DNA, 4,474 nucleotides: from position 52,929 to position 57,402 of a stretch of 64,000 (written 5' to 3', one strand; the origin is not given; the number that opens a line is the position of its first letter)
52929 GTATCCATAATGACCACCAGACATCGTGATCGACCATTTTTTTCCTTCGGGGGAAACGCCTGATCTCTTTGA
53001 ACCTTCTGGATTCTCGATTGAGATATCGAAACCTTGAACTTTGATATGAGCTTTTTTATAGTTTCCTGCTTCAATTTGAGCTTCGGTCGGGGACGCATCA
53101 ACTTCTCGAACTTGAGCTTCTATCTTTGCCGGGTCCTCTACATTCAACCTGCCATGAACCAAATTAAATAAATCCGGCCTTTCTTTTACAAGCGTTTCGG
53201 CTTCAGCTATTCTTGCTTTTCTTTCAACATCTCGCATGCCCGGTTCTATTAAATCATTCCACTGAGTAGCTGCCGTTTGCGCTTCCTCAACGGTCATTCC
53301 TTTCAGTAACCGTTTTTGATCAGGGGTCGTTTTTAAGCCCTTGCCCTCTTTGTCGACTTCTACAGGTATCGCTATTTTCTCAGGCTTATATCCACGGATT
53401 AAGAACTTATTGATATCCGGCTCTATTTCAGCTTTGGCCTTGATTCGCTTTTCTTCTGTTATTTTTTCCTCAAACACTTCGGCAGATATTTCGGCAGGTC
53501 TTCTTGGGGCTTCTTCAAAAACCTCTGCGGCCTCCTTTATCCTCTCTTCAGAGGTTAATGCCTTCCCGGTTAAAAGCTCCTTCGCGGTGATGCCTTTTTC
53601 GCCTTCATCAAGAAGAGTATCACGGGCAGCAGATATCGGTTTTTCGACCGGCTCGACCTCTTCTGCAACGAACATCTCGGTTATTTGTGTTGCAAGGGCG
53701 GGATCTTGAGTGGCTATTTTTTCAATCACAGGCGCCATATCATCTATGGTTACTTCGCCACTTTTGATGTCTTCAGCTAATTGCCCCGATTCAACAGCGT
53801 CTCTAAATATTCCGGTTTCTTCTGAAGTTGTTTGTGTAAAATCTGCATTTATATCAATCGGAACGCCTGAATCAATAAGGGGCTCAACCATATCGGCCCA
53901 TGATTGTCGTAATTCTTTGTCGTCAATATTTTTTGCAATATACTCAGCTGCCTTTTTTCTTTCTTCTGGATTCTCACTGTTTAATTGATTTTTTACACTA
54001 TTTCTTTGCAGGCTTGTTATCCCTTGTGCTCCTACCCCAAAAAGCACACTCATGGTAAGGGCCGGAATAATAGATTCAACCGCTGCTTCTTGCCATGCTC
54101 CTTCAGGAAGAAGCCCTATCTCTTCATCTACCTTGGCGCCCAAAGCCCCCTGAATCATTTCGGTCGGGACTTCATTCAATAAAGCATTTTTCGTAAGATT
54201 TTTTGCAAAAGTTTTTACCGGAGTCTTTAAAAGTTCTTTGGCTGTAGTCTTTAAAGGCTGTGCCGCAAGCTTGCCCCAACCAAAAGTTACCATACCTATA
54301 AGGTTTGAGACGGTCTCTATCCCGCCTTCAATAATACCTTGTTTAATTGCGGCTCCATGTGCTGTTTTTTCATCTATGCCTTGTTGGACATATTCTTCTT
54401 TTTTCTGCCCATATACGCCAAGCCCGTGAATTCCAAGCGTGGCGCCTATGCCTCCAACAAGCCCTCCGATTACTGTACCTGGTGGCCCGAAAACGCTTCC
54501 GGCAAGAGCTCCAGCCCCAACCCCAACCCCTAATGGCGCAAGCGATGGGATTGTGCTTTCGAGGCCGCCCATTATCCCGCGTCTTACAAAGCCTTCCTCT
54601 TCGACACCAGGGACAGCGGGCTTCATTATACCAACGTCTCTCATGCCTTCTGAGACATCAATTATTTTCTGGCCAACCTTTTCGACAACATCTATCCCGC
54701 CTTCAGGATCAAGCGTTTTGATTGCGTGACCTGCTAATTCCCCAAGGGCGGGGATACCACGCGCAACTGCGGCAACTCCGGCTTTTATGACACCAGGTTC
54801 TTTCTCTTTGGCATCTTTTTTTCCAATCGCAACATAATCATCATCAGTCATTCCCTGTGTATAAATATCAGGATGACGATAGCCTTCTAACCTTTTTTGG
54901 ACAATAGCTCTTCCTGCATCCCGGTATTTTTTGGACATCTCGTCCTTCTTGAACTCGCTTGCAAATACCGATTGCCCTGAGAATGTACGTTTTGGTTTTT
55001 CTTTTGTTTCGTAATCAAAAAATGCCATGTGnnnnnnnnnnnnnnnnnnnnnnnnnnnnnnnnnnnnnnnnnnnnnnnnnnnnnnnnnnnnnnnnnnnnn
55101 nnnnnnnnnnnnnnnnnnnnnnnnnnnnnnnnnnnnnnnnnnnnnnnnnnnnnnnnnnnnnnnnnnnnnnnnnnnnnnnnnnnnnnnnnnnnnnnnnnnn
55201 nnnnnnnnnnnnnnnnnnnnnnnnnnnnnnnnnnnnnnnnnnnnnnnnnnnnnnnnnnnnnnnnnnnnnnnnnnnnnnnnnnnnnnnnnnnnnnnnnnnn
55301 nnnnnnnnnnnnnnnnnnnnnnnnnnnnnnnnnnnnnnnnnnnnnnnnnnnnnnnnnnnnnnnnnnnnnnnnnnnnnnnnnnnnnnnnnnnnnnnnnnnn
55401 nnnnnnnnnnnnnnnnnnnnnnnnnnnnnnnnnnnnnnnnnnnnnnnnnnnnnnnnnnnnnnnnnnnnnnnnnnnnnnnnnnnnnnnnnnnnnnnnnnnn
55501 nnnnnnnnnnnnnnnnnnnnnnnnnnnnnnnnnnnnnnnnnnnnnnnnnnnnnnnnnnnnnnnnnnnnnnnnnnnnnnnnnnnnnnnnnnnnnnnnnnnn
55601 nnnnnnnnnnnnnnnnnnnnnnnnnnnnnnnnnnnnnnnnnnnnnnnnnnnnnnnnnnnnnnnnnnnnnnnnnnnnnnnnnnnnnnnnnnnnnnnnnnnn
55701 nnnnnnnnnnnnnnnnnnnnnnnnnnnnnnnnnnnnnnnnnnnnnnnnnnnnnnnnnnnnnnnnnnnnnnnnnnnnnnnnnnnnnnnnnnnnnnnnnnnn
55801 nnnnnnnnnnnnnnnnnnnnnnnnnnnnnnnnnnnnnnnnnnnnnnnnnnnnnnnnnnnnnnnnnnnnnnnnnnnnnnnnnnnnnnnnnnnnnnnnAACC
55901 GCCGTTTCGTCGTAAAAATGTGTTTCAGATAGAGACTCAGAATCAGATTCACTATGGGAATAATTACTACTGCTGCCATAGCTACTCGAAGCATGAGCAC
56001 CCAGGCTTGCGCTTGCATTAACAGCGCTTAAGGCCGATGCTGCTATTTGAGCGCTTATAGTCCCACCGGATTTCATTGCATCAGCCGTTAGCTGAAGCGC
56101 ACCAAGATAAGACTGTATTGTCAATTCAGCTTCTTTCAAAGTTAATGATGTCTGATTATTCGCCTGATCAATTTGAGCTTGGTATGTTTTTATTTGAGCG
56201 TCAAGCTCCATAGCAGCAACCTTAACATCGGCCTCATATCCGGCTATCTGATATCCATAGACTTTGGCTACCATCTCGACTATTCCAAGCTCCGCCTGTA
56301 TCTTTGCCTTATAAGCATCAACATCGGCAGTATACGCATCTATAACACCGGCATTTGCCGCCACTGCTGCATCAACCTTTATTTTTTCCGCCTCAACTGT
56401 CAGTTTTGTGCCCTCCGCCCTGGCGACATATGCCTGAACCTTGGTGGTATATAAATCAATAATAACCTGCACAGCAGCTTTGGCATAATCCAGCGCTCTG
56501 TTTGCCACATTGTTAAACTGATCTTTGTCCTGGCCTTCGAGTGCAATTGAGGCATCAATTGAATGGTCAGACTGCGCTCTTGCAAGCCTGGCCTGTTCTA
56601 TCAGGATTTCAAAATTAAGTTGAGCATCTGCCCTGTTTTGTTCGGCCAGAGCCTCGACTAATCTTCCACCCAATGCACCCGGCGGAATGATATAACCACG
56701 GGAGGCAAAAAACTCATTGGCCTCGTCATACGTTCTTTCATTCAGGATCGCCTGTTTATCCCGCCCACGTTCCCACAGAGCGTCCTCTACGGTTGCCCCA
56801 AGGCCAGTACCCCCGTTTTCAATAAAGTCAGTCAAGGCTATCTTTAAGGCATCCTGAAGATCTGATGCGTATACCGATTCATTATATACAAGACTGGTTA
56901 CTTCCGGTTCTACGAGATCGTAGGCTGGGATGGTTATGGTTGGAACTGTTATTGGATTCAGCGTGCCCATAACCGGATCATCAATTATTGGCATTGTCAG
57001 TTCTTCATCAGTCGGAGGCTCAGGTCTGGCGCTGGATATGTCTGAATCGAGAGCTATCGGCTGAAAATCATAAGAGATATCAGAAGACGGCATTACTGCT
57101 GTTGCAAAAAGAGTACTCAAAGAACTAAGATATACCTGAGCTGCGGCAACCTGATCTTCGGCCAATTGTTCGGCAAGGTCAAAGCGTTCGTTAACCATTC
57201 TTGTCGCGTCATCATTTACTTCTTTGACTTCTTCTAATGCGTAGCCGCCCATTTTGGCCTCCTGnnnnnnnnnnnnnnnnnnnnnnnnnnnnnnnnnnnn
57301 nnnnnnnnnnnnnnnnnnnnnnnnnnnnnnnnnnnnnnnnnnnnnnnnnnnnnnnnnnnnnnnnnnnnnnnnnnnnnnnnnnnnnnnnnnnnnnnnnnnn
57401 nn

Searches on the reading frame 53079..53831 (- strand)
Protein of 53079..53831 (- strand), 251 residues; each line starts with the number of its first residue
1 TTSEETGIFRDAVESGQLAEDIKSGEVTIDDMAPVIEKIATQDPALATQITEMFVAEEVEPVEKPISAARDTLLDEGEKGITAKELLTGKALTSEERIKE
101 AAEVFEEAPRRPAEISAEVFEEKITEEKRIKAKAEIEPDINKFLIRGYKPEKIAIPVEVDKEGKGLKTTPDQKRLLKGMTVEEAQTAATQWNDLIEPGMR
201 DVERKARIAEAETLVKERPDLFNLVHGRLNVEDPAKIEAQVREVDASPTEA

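Call 31: search_protein_families(library=pfam, proteins=[window:53079-53831:-], max_evalue=1)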
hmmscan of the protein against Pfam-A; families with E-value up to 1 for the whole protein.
window:53079-53831:- (251 aa): 2 families
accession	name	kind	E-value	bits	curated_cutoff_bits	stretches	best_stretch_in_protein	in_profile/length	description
PF21561.2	L_thumb_ring_vir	-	0.12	11.5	27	1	17-65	182-230/368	Virus, RNA-directed RNA polymerase L, thumb ring domain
PF09280.16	XPC-binding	-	0.21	11.7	26.4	1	33-52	25-44/57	XPC-binding domain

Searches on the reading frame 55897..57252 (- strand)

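Call 19: search_protein_families(library=phrogs, proteins=[window:55897-57252:-], max_evalue=0.001)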
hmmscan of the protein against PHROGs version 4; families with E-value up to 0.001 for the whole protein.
window:55897-57252:- (452 aa): 1 family
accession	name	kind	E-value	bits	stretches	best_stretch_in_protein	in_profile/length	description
phrog_10969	-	unknown function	4.3e-42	145.2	2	111-298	170-363/632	-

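Call 36: search_protein_families(library=pfam, proteins=[window:55897-57252:-], max_evalue=0.01)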
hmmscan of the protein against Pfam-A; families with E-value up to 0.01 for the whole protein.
window:55897-57252:- (452 aa): 0 families
